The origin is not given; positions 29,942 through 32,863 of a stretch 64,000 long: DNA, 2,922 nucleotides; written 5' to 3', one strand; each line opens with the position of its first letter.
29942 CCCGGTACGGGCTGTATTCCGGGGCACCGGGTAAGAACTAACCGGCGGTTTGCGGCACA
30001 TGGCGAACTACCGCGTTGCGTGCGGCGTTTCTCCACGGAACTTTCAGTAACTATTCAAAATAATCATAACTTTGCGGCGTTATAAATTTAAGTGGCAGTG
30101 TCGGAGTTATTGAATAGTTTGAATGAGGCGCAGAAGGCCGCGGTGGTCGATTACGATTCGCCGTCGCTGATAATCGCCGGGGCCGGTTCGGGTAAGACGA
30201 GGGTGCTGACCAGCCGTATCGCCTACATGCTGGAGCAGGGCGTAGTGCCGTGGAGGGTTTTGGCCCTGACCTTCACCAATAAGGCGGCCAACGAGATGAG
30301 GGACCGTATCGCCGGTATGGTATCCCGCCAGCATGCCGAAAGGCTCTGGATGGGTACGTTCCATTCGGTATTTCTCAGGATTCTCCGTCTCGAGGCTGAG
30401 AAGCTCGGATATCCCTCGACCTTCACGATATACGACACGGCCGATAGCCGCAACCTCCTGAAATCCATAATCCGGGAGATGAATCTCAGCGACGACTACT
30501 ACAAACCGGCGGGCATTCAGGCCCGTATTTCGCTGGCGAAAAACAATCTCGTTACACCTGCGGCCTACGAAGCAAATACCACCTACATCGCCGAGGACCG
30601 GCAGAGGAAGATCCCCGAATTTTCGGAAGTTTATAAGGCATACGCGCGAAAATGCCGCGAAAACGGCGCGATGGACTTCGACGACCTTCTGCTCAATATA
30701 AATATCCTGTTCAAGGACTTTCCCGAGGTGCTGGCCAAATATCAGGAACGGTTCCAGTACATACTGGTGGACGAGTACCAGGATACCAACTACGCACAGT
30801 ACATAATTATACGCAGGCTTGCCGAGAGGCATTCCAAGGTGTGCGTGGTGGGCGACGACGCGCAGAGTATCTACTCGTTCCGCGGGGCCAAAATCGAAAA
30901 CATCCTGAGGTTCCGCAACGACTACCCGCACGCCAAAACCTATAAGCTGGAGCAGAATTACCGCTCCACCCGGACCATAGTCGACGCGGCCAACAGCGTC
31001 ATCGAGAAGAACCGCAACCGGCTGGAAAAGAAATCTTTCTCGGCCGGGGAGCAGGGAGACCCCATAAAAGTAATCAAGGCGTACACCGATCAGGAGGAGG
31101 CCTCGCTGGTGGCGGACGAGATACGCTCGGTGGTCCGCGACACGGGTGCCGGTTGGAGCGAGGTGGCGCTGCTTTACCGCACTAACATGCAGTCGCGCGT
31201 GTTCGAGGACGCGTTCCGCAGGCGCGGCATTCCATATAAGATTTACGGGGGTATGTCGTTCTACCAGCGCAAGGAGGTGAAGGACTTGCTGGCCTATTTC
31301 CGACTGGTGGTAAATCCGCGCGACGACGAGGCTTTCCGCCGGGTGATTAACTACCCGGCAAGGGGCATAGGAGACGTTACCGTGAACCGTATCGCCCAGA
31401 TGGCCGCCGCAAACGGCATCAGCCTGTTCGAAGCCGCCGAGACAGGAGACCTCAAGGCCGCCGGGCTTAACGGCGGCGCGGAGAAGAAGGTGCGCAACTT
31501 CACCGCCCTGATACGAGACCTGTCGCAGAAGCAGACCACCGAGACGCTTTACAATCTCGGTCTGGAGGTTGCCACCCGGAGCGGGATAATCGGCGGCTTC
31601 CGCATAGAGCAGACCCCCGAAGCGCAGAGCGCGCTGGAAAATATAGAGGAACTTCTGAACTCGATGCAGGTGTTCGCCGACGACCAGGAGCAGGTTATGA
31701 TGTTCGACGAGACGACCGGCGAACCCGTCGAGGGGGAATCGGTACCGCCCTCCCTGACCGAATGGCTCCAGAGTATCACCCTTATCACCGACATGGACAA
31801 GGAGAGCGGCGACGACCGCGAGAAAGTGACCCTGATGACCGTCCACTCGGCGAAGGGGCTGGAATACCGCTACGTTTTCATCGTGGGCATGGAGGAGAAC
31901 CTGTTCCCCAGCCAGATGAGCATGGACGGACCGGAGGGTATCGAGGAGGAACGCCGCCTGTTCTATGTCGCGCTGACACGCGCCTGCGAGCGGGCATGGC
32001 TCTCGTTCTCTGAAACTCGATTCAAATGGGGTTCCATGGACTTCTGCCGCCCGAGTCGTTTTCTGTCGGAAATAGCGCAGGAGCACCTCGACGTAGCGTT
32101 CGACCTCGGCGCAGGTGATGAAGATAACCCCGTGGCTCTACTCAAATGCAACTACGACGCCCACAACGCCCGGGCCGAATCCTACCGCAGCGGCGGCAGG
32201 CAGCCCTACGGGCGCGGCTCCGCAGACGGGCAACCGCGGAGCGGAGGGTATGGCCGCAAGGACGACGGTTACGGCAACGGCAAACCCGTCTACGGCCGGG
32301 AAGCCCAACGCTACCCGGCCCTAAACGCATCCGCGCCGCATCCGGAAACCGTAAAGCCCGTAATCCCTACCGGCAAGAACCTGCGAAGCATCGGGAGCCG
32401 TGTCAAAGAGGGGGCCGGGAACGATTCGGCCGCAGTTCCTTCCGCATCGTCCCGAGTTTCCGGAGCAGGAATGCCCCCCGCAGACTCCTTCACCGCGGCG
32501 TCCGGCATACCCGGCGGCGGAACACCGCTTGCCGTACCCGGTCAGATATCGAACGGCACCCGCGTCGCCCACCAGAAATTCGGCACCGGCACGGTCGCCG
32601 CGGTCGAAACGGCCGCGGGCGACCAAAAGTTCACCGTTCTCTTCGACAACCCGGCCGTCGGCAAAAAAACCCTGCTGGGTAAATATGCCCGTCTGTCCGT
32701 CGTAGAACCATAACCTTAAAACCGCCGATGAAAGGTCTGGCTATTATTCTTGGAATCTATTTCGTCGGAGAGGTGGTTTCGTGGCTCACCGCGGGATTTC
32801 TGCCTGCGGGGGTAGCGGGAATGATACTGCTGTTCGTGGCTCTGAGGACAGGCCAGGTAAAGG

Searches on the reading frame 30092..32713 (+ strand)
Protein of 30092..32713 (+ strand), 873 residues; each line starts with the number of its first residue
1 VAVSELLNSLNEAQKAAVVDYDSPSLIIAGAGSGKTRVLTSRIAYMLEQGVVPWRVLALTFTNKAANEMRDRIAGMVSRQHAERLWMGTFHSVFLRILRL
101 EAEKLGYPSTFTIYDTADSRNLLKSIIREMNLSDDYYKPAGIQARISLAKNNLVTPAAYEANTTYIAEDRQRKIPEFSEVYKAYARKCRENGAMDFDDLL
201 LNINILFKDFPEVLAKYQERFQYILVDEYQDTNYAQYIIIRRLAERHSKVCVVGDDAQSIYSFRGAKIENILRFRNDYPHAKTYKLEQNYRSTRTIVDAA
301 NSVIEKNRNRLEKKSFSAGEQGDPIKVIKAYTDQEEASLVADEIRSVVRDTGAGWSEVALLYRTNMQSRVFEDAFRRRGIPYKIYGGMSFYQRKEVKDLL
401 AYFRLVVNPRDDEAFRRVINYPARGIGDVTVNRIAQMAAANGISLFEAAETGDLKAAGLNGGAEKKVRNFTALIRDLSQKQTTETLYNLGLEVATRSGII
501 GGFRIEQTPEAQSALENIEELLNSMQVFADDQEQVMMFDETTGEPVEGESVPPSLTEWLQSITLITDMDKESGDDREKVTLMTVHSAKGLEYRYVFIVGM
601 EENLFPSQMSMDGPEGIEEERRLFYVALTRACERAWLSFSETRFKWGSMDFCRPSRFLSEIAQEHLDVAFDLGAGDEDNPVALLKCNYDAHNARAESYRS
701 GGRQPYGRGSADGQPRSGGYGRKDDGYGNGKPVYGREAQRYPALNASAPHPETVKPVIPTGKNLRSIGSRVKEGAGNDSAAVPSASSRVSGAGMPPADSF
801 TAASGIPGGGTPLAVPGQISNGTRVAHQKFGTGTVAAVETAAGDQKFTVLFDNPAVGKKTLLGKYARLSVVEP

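Call 19: search_protein_families(library=pfam, proteins=[window:30092-32713:+])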
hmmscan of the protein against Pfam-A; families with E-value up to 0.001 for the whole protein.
window:30092-32713:+ (873 aa): 7 families
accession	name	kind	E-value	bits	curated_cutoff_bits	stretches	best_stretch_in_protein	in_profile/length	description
PF00580.27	UvrD-helicase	-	5.5e-87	292.3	23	1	10-279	1-271/271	UvrD/REP helicase N-terminal domain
PF13361.12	UvrD_C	-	1.5e-77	261.9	25.6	1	284-641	1-349/350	UvrD-like helicase C-terminal domain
PF13245.12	AAA_19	-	3.5e-22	79.5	25.1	1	15-264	2-134/134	AAA domain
PF13538.12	UvrD_C_2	-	2.2e-10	40.7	27.4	1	579-637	2-51/52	UvrD-like helicase C-terminal domain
PF13604.12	AAA_30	-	6.3e-10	39.5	27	1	10-74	2-67/191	AAA domain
PF01443.25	Viral_helicase1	-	4.1e-09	37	21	0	208-365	48-200/228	Viral superfamily 1 RNA helicase core domain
PF21196.3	PcrA_UvrD_tudor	-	9.3e-07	29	23.9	1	822-866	2-44/48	PcrA/UvrD tudor domain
